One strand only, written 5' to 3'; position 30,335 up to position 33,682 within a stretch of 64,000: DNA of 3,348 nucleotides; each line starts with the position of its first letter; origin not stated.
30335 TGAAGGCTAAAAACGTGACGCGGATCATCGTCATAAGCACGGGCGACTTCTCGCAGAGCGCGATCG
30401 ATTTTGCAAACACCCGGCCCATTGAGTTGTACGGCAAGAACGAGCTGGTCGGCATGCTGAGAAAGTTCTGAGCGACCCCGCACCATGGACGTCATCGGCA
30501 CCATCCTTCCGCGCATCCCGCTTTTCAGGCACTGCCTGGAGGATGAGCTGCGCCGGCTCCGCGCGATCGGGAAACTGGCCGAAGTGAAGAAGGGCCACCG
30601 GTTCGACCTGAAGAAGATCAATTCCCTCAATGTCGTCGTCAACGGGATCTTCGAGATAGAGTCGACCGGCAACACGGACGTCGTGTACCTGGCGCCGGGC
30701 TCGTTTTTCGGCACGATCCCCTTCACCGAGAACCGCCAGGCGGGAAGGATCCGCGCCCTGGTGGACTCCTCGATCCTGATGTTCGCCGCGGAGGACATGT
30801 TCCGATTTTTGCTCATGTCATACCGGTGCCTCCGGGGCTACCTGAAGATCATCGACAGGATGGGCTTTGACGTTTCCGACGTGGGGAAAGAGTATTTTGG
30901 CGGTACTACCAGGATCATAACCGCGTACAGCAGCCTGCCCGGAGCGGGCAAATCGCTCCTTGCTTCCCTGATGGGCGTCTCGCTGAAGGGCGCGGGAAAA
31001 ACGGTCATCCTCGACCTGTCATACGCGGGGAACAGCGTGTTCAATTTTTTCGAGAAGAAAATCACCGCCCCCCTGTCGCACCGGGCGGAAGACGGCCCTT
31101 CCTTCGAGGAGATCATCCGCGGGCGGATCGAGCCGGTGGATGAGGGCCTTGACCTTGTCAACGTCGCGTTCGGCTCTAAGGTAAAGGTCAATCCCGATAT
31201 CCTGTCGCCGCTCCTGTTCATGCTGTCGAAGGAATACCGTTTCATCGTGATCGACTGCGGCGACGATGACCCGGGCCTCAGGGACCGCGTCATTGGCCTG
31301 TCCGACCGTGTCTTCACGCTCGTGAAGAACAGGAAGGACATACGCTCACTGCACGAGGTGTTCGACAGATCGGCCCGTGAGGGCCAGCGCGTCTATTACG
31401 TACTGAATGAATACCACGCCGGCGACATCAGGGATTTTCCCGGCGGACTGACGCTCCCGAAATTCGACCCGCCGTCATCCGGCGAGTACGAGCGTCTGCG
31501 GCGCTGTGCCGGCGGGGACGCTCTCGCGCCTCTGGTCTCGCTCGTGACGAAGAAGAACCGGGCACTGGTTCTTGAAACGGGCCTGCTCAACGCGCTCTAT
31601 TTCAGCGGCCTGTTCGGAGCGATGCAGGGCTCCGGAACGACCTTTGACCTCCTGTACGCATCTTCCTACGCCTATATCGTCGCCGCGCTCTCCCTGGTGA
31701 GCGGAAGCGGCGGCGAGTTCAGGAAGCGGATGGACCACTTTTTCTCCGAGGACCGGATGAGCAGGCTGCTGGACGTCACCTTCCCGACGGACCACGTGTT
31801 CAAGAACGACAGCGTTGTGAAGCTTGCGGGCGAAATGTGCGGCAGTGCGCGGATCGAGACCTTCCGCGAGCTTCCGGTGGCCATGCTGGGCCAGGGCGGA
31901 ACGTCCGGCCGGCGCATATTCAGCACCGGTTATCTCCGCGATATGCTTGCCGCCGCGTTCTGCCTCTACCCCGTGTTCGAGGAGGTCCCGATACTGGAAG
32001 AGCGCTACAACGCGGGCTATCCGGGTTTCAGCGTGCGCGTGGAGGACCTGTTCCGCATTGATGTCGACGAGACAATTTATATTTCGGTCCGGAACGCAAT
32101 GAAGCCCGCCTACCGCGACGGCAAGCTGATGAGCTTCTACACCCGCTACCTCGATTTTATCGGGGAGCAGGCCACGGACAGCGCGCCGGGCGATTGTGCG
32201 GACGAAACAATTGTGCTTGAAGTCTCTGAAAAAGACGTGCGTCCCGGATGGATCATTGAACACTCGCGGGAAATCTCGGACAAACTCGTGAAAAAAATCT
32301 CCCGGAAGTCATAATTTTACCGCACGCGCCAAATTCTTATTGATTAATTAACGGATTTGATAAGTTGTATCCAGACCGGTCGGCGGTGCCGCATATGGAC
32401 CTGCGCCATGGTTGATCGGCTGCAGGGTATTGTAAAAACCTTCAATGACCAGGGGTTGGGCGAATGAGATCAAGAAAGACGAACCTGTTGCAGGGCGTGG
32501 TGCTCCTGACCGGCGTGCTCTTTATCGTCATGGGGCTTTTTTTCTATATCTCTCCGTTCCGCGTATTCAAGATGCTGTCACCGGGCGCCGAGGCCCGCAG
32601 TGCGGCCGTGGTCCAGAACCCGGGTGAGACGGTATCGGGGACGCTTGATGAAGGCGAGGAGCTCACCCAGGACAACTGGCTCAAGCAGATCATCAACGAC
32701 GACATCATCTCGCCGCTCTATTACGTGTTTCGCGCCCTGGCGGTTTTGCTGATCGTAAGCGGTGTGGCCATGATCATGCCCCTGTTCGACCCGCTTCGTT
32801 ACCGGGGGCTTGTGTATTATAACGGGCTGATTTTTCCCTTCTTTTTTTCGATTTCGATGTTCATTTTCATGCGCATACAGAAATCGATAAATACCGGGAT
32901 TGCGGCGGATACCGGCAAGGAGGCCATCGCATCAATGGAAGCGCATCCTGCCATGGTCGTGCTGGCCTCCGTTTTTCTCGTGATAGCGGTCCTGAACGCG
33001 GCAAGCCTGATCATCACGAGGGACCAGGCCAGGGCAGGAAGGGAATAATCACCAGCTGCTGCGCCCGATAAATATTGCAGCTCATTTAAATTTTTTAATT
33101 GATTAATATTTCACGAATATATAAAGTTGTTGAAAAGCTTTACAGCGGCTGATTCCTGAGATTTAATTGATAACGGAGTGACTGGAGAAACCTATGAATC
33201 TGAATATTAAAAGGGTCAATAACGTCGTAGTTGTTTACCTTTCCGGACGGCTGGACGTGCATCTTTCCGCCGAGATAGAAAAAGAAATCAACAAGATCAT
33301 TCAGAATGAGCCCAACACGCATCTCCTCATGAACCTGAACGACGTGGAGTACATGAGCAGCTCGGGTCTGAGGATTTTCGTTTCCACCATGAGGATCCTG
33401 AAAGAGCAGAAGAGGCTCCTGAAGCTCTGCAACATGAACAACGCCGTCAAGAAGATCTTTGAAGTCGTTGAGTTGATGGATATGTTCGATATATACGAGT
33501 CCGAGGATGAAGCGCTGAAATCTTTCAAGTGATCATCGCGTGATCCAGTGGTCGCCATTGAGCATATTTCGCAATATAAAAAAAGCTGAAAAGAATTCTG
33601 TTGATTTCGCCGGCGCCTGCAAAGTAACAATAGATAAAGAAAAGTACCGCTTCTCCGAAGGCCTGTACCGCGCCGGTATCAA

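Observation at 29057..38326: Seven-gene same-strand cluster combining a ParA-like/ParB-like pair, a cNMP sensor, STAS and two membrane TPR / dead-nuclease paralogs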

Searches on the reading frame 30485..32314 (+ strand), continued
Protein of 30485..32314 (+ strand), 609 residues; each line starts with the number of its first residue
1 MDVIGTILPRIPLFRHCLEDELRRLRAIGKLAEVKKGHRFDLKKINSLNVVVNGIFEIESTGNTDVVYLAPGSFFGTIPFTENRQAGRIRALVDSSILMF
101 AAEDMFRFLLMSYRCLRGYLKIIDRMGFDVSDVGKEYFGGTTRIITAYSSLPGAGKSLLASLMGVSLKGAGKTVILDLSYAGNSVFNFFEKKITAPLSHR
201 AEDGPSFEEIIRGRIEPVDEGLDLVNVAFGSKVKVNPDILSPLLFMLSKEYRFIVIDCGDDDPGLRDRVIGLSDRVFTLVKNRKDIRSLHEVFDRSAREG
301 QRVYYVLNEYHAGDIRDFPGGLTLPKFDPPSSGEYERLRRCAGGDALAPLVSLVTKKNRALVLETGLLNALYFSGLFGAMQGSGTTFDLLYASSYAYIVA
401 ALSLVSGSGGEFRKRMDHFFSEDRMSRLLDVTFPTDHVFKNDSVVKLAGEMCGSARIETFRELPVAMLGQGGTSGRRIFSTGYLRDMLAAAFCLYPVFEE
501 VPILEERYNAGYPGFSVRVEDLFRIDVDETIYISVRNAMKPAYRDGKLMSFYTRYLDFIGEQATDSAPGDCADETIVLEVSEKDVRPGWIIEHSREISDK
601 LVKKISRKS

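Call 23: search_solved_structures(query=A2, max_evalue=1, show_alignments=3)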
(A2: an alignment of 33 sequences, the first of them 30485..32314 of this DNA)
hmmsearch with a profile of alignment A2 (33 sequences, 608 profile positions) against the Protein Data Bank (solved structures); distinct sequences matched with E-value up to 1: 44.
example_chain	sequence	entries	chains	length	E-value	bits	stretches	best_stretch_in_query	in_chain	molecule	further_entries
3k9g_A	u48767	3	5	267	2.2e-08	36.2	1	138-313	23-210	PF-32 protein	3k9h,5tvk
5fqu_A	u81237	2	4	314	0.00012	23.8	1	473-569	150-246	PATATIN-LIKE PROTEIN, PLPD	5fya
5h5o_A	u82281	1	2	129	0.00074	21.3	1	17-108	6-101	Diguanylate cyclase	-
3vx3_A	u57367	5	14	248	0.0044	18.7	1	141-184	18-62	ATPase involved in chromosome partitioning, ParA/MinD family, Mrp homolog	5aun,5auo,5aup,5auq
6rsx_A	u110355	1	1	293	0.0061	18.2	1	3-80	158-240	Regulatory Subunit of Protein Kinase A (cAMP-dependent) from Euglena gracilis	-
2mng_A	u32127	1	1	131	0.0063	18.2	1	4-106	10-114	Potassium/sodium hyperpolarization-activated cyclic nucleotide-gated channel 4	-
6z0p_A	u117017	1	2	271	0.0069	18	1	137-213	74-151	BceF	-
2mpf_A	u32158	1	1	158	0.0087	17.7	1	4-107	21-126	Potassium/sodium hyperpolarization-activated cyclic nucleotide-gated channel 2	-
3kb1_A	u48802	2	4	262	0.0097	17.6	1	145-190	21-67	Nucleotide-binding protein | Iron-sulfur cluster carrier protein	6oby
8ray_B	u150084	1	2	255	0.011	17.4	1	142-183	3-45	ParA family protein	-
2ph1_A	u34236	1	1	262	0.013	17.1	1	139-189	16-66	Nucleotide-binding protein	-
4hbn_A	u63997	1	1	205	0.017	16.8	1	4-107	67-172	Potassium/sodium hyperpolarization-activated cyclic nucleotide-gated channel 4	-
5khg_A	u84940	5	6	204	0.017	16.7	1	4-107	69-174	Potassium/sodium hyperpolarization-activated cyclic nucleotide-gated channel 2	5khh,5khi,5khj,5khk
3bpz_A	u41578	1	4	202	0.018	16.7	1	4-107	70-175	Potassium/sodium hyperpolarization-activated cyclic nucleotide-gated channel 2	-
3ffq_A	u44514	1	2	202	0.018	16.7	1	4-107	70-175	Potassium/sodium hyperpolarization-activated cyclic nucleotide-gated channel 2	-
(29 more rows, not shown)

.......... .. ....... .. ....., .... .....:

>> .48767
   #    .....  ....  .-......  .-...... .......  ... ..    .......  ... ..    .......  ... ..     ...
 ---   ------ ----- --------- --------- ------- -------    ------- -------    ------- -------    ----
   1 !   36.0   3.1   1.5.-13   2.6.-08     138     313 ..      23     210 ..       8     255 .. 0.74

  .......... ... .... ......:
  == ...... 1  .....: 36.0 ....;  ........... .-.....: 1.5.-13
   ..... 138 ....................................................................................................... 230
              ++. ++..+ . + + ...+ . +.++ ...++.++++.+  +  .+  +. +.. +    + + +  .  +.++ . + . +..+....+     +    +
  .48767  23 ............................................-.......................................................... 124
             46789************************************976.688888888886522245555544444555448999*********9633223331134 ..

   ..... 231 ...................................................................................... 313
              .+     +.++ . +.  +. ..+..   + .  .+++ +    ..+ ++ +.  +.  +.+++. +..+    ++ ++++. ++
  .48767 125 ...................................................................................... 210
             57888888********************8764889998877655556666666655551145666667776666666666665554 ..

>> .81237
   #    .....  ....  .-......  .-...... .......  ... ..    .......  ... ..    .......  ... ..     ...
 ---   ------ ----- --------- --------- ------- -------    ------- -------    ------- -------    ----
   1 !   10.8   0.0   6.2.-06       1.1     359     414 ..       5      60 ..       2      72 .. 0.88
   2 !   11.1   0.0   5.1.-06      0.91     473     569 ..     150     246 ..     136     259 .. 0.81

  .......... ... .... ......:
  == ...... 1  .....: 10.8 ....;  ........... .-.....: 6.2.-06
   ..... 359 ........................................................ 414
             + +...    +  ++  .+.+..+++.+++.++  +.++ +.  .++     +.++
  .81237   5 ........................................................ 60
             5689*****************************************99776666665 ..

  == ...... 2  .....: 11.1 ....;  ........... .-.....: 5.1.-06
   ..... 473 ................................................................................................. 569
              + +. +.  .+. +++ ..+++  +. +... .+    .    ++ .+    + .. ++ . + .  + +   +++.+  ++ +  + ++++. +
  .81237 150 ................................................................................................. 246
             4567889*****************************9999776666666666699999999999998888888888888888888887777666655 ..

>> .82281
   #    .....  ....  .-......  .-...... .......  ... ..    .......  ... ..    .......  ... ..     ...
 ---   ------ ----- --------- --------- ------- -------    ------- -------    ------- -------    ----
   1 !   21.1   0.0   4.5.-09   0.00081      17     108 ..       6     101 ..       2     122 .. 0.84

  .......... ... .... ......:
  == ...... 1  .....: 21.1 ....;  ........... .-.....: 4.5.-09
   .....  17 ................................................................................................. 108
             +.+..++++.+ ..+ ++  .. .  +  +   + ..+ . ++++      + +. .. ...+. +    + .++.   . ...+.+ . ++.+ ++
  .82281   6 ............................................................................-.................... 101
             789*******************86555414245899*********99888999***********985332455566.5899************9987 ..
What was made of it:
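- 30485..32314 (+): g2: CAP-like beta-barrel (about 1-135) + ParA/MinD-like P-loop domain (about 138-313) + patatin-like domain (about 359-570), all with degenerate signature motifs (609 aa). Family profile against PDB: Borrelia PF-32 ParA-family protein 3k9g E 2.2e-8; PlpD patatin 5fqu E 1.2e-4; cNMP-binding domains E 7e-4 to 0.02 (call 23).
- On ParA/MinD (deviant Walker A, SIMIBI) ATPases: Weaker matches to Mrp, Soj and MinD (call 23).
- On CAP/CRP-type cyclic-nucleotide-binding domains: Profile matches to cNMP-binding domains, E 7e-4 to 0.02 (call 23).
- On Patatin-like phospholipases: Fold-level match to PlpD, E 1.2e-4 (call 23).
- The g2 middle domain matches a ParA-family protein (3k9g, E 2.2e-8) and its N-terminus matches cNMP-binding domains (call 23). 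The g2 P-loop also gives weak matches to BY-kinases of polysaccharide export (Wzc, Etk, CapA, VpsO; E 0.007 to 0.9; call 23).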

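Call 39: search_protein_families(library=pfam, proteins=[L047:6906-8126:+, L047:11865-12383:+, L047:12467-13045:+, L047:13735-15123:+, L047:15117-16673:+, L047:16702-17979:-, L062:1582-2841:+, L062:8722-9579:+, L062:9641-10003:+, L062:10003-10659:+], max_evalue=0.01)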
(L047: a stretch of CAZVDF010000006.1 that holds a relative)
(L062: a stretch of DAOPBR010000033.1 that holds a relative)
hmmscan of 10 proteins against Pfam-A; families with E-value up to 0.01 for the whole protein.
L047:6906-8126:+ (406 aa): 1 family
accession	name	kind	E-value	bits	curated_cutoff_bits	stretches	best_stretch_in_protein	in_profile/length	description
PF06245.16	DUF1015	-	2e-95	319.9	25.8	1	4-318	1-324/325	Protein of unknown function (DUF1015)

L047:11865-12383:+ (172 aa): 0 families

L047:12467-13045:+ (192 aa): 0 families

L047:13735-15123:+ (462 aa): 2 families
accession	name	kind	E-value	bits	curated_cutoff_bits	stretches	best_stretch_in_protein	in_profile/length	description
PF08242.18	Methyltransf_12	-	0.00023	22.3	30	1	292-383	2-80/98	Methyltransferase domain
PF13489.12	Methyltransf_23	-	0.00072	19.8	27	1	279-379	14-95/164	Methyltransferase domain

L047:15117-16673:+ (518 aa): 0 families

L047:16702-17979:- (425 aa): 0 families

L062:1582-2841:+ (419 aa): 1 family
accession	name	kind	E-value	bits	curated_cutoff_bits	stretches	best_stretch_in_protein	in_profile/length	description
PF06245.16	DUF1015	-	3.6e-102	342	25.8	1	16-332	1-325/325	Protein of unknown function (DUF1015)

L062:8722-9579:+ (285 aa): 0 families

L062:9641-10003:+ (120 aa): 1 family
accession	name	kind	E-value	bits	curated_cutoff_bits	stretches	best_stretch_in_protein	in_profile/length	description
PF01242.24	PTPS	-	1.6e-24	86.6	22.4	1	6-114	1-118/121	6-pyruvoyl tetrahydropterin synthase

L062:10003-10659:+ (218 aa): 2 families
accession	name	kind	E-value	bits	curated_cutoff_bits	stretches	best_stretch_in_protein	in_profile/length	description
PF04055.27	Radical_SAM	-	2.3e-10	41.4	29.5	1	26-169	2-139/166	Radical SAM superfamily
PF13353.11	Fer4_12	-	2.8e-06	28.1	22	1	26-93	10-76/137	4Fe-4S single cluster domain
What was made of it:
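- Tried and rejected: Its neighbours are unrelated too (call 39).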

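Call 74: find_related_loci(query=A2, collection=viral_contigs, flank=5000)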
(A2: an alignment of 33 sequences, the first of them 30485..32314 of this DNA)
Query A2 (609 aa) in viral_contigs; peptide patterns used: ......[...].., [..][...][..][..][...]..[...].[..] (x = any residue, [..] = any of these).
24 stretches matched a pattern, but none encodes a relative of the query by tblastn (E <= 1e-3).

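Call 75: search_dna_similar(query=window:30485-32314:+, collection=plasmids, mode=protein, max_evalue=0.001, max_rows=10)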
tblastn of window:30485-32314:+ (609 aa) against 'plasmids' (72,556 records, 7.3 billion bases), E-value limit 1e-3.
No match.
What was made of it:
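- On Known anti-phage defence systems (PADLOC-DB 2.0): Absent from plasmids and viral contigs (calls 74, 75).
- No relatives on viral contigs or plasmids (calls 74, 75). It is absent from plasmids and viral contigs (calls 74, 75).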

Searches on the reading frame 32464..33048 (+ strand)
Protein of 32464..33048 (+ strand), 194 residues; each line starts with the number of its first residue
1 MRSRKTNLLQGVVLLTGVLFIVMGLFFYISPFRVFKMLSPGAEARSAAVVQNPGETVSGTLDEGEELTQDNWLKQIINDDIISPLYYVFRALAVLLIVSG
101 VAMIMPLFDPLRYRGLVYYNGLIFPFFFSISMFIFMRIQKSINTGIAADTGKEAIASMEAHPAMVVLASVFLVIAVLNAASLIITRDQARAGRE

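Call 3: search_protein_families(library=pfam, proteins=[window:32464-33048:+], max_evalue=0.1)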
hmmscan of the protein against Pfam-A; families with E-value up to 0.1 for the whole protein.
window:32464-33048:+ (194 aa): 3 families
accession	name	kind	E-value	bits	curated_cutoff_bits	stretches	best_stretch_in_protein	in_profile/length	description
PF15125.11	TMEM238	-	0.038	14.6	27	1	88-135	5-52/64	TMEM238 protein family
PF09534.15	Trp_oprn_chp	-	0.05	13.9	29.6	0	15-105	69-138/180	Tryptophan-associated transmembrane protein (Trp_oprn_chp)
PF03729.18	DUF308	-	0.098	13.4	25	0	15-34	1-20/73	Short repeat of unknown function (DUF308)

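Call 4: search_protein_families(library=padloc, proteins=[window:32464-33048:+], max_evalue=0.1)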
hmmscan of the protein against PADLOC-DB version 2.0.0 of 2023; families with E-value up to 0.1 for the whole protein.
window:32464-33048:+ (194 aa): 0 families

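Call 6: search_protein_families(library=ncbifam, proteins=[window:32464-33048:+], max_evalue=0.1)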
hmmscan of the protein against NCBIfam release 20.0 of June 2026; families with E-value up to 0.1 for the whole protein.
window:32464-33048:+ (194 aa): 0 families
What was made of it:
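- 32464..33048 (+): g3: four-TM membrane protein with a conserved loop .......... between TM2 and TM3 (194 aa). No family hit in Pfam, NCBIfam or PADLOC (calls 3, 4, 6).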

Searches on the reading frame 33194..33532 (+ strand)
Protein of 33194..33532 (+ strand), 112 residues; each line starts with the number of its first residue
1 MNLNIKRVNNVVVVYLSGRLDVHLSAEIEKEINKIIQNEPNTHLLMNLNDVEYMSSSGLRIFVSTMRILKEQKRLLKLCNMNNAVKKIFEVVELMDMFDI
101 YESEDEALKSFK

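Call 3: search_protein_families(library=pfam, proteins=[window:33194-33532:+], max_evalue=0.1)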
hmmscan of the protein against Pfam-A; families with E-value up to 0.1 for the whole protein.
window:33194-33532:+ (112 aa): 2 families
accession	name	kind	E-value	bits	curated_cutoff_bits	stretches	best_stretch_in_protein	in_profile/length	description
PF01740.26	STAS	-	3.3e-21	75.5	22.6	1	3-107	2-106/106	STAS domain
PF13466.11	STAS_2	-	4.2e-07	30.5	29.2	1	16-93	3-78/80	STAS domain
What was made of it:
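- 33194..33532 (+): g4: single-domain STAS protein of the anti-sigma-factor-antagonist superfamily (112 aa). Pfam STAS E 3.3e-21 (call 3).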

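Call 4: search_protein_families(library=padloc, proteins=[window:33194-33532:+], max_evalue=0.1)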
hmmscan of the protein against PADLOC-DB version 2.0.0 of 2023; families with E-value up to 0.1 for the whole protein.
window:33194-33532:+ (112 aa): 0 families

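Call 6: search_protein_families(library=ncbifam, proteins=[window:33194-33532:+], max_evalue=0.1)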
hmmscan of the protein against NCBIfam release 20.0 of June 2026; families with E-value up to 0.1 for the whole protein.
window:33194-33532:+ (112 aa): 6 families
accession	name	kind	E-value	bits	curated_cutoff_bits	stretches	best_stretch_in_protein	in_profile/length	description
TIGR00377.1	ant_ant_sig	superfamily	2.1e-24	85.5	53.45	1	1-106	3-108/108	anti-sigma factor antagonist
TIGR02886.1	spore_II_AA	equivalog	3.1e-20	72.1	114.75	1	4-108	2-106/106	anti-sigma F factor antagonist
NF047705.1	slr1659_superfam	superfamily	0.00033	20.9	100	1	10-73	15-79/111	slr1659 superfamily regulator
NF033618.0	mlaB_1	equivalog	0.012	16.1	90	1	14-95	12-89/94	lipid asymmetry maintenance protein MlaB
NF002578.0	PRK02230.1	equivalog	0.022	14.2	246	1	14-102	77-167/185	inorganic pyrophosphatase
NF008660.1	PRK11660.1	equivalog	0.031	12.6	614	1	8-89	462-540/572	C4-dicarboxylic acid transporter DauA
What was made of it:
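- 33194..33532 (+): TIGR00377 85.5 bits against a cutoff of 53.45 (call 6).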
